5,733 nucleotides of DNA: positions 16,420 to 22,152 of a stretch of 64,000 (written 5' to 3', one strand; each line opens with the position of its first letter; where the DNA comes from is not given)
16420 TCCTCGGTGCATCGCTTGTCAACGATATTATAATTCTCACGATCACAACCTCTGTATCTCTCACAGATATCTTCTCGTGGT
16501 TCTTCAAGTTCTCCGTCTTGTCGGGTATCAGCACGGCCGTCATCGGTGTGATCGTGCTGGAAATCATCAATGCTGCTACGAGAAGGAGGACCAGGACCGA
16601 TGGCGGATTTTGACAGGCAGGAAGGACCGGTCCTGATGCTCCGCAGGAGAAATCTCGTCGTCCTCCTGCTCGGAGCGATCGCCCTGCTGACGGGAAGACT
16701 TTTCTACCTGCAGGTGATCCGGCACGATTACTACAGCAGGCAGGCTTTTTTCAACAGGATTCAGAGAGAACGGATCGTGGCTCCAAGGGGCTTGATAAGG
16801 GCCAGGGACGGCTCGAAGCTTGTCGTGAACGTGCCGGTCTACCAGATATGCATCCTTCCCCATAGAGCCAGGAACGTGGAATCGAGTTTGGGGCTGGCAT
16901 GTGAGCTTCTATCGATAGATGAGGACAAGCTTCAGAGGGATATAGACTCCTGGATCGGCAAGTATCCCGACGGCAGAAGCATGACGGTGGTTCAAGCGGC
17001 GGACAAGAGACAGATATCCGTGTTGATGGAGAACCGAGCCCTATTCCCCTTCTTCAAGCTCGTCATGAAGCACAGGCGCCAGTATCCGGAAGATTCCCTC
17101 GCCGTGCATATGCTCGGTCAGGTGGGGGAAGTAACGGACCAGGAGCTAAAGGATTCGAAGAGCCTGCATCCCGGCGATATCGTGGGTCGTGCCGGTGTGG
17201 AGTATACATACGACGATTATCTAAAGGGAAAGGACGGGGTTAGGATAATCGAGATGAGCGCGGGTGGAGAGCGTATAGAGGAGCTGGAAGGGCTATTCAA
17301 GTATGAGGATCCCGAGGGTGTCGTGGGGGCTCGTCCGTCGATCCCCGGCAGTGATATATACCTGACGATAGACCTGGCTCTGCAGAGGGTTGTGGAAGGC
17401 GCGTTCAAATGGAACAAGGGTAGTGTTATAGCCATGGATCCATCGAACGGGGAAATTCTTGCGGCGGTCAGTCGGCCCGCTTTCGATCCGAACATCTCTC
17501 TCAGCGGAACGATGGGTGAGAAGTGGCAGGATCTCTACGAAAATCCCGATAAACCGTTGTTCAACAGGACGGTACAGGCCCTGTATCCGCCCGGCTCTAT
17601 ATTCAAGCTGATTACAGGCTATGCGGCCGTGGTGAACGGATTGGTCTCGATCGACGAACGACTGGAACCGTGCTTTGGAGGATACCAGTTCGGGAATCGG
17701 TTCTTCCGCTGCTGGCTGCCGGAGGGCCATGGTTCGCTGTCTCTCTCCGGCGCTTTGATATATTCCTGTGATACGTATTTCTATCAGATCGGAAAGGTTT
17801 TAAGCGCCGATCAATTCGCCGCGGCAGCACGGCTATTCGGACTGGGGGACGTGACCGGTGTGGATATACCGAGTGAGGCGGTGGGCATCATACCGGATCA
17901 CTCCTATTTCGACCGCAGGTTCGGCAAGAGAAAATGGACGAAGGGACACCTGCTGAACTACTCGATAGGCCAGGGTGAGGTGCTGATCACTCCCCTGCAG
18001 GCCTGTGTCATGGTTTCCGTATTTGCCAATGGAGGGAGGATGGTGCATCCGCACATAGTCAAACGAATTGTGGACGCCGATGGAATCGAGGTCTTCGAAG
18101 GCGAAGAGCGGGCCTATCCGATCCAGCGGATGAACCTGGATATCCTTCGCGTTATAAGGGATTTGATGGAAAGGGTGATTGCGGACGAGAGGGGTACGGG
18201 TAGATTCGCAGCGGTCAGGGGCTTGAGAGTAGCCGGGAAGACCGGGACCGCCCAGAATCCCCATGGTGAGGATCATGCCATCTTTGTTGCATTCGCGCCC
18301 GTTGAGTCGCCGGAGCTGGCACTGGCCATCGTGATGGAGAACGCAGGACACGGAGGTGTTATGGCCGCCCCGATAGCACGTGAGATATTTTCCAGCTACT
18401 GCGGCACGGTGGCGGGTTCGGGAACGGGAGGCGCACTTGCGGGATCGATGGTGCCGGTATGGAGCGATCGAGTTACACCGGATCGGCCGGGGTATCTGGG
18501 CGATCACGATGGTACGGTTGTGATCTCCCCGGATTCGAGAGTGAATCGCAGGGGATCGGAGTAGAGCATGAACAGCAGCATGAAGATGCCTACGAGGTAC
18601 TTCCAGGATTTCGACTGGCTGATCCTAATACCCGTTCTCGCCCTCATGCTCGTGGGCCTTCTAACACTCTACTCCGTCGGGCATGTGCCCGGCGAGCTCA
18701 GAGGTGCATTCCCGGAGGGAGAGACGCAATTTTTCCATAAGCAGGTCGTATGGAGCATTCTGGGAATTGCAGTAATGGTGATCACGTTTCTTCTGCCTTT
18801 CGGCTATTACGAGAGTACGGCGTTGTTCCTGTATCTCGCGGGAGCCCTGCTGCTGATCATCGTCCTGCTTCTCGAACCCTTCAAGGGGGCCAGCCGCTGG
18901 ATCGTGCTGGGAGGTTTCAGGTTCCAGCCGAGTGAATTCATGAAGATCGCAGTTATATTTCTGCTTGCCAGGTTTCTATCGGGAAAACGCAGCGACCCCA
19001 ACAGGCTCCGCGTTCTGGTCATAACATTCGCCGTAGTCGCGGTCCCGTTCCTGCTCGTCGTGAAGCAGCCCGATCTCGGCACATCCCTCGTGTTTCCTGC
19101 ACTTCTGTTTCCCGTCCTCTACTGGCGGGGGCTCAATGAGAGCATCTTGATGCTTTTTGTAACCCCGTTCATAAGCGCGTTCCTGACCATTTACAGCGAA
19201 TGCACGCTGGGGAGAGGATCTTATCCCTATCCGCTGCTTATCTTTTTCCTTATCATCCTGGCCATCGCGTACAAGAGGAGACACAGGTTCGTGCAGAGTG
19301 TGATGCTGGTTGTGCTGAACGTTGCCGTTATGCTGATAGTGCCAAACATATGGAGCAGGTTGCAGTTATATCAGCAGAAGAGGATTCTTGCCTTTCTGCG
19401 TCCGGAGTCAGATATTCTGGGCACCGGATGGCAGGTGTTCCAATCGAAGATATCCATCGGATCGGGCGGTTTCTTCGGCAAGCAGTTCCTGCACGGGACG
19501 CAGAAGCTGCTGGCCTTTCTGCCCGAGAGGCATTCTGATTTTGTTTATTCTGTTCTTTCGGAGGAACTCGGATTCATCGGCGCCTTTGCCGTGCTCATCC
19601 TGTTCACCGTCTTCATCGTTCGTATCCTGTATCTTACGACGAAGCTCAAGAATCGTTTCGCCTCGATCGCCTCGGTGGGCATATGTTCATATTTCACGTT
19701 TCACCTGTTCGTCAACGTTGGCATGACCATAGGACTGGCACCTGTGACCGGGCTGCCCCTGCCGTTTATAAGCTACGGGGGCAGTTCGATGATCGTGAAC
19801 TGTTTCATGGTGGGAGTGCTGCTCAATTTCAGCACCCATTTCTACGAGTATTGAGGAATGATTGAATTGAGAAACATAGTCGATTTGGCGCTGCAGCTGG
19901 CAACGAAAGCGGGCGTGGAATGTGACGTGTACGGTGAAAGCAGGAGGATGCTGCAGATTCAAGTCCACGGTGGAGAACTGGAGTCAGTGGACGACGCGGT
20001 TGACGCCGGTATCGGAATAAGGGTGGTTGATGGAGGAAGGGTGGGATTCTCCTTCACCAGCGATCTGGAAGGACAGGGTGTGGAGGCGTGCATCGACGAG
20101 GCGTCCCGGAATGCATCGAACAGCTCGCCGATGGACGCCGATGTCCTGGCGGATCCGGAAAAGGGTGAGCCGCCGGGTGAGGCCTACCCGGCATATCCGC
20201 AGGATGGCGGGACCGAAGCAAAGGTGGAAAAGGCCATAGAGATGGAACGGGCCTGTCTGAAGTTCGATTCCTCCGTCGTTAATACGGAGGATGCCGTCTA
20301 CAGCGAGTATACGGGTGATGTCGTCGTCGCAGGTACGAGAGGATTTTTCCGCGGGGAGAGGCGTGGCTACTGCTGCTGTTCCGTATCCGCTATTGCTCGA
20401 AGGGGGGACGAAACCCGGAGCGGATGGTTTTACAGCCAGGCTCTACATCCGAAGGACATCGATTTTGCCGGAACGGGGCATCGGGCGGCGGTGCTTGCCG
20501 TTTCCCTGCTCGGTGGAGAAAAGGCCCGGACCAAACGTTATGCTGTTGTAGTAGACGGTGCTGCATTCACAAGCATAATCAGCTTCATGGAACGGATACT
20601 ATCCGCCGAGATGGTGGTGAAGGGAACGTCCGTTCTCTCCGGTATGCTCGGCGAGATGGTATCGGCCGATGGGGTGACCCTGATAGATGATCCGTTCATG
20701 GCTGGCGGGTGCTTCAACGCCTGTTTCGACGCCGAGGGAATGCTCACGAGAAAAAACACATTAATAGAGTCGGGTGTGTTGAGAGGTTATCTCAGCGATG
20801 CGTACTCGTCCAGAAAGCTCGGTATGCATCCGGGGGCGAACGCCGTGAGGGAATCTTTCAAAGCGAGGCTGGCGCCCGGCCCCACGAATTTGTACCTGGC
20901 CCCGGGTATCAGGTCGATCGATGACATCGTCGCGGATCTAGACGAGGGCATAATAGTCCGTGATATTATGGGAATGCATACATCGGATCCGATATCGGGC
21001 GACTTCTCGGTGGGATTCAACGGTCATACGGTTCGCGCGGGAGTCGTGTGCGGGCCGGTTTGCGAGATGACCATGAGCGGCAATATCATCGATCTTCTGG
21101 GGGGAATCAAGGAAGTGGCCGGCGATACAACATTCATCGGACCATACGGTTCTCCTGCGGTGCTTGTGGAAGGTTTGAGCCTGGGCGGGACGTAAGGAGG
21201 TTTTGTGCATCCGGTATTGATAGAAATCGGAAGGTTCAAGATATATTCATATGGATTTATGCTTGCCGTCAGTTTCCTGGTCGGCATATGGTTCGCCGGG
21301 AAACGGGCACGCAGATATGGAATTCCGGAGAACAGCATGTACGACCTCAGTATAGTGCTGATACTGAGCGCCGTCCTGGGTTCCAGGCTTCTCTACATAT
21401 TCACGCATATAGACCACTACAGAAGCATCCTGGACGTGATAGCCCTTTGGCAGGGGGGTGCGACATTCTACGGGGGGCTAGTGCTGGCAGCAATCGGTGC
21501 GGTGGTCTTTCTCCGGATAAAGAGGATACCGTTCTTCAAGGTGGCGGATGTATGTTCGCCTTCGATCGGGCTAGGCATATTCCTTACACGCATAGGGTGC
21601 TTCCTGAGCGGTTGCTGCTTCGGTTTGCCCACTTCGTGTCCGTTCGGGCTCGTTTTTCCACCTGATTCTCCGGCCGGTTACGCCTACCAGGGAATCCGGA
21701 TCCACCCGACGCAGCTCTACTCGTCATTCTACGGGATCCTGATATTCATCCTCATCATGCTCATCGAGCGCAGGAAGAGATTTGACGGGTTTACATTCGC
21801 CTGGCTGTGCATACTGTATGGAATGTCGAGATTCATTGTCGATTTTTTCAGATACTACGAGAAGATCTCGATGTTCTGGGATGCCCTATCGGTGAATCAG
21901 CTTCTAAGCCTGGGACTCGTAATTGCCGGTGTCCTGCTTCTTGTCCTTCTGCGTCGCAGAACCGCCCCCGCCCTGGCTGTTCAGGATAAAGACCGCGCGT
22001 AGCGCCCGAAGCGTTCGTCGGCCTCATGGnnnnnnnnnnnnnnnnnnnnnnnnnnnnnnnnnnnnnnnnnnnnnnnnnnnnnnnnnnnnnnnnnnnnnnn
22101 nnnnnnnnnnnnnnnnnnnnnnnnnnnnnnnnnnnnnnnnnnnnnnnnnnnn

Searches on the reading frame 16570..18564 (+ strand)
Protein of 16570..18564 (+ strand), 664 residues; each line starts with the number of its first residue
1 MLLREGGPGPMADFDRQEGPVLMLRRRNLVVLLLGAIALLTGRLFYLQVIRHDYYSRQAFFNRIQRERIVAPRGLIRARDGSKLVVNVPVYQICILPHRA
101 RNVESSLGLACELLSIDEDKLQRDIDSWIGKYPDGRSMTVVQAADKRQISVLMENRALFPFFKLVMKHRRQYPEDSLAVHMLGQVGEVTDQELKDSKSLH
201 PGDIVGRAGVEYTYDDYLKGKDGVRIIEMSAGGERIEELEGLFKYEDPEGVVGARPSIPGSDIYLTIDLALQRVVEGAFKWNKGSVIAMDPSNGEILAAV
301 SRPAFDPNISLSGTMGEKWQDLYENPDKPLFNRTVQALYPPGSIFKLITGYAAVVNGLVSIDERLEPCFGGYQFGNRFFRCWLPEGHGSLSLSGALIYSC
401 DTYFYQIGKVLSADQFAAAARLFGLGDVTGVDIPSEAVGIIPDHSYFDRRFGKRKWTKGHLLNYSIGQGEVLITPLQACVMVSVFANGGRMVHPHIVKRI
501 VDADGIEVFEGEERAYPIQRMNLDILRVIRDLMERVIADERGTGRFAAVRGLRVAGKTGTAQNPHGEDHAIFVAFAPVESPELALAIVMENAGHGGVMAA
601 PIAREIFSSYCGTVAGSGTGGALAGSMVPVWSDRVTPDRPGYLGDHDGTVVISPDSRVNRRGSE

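Call 10: search_protein_families(library=pfam, proteins=[window:16570-18564:+], max_evalue=0.00001)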
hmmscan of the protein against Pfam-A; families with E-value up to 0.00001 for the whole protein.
window:16570-18564:+ (664 aa): 2 families
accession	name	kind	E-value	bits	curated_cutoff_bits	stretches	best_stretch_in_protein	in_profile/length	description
PF00905.27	Transpeptidase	-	2.1e-58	198.4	22.1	1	284-607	1-298/299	Penicillin binding protein transpeptidase domain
PF03717.20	PBP_dimer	-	1.7e-29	103.9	24.4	1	69-239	2-179/180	Penicillin-binding Protein dimerisation domain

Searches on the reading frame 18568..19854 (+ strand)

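Call 10: search_protein_families(library=pfam, proteins=[window:18568-19854:+], max_evalue=0.00001)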
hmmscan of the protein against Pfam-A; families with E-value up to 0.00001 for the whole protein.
window:18568-19854:+ (428 aa): 1 family
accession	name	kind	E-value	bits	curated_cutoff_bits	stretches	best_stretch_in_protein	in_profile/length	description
PF01098.24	FTSW_RODA_SPOVE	-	9.4e-93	311.5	26.4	2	224-424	161-353/356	Cell cycle protein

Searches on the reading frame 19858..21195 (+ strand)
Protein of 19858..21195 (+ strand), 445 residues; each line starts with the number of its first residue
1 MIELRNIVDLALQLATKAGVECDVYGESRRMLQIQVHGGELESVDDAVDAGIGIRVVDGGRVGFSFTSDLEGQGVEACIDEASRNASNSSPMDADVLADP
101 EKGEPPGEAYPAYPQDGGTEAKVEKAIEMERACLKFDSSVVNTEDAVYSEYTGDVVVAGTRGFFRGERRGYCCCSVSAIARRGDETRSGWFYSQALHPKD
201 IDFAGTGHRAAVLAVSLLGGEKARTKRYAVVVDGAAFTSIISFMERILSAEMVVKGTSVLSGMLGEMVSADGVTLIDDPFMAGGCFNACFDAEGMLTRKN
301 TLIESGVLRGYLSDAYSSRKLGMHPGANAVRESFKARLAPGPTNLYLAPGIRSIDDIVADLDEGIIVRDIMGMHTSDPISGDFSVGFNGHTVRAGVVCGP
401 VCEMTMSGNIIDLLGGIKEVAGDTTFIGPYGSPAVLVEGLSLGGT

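Call 10: search_protein_families(library=pfam, proteins=[window:19858-21195:+], max_evalue=0.00001)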
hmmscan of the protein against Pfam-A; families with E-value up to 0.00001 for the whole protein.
window:19858-21195:+ (445 aa): 3 families
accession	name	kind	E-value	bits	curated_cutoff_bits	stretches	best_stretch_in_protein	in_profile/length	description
PF19289.4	PmbA_TldD_3rd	-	1.6e-63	214.2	22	1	225-444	1-220/220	PmbA/TldA metallopeptidase C-terminal domain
PF01523.21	PmbA_TldD_1st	-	1.2e-15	57.8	20.9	1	22-86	1-65/65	PmbA/TldA metallopeptidase domain 1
PF19290.4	PmbA_TldD_2nd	-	1.6e-14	54.7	20.9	1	115-218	4-109/109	PmbA/TldA metallopeptidase central domain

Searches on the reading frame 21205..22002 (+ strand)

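Call 10: search_protein_families(library=pfam, proteins=[window:21205-22002:+], max_evalue=0.00001)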
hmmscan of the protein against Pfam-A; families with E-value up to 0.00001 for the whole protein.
window:21205-22002:+ (265 aa): 1 family
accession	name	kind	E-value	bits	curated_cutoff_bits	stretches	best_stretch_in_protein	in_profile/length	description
PF01790.23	LGT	-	9.7e-60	202.3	24.9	1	3-247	1-239/240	Prolipoprotein diacylglyceryl transferase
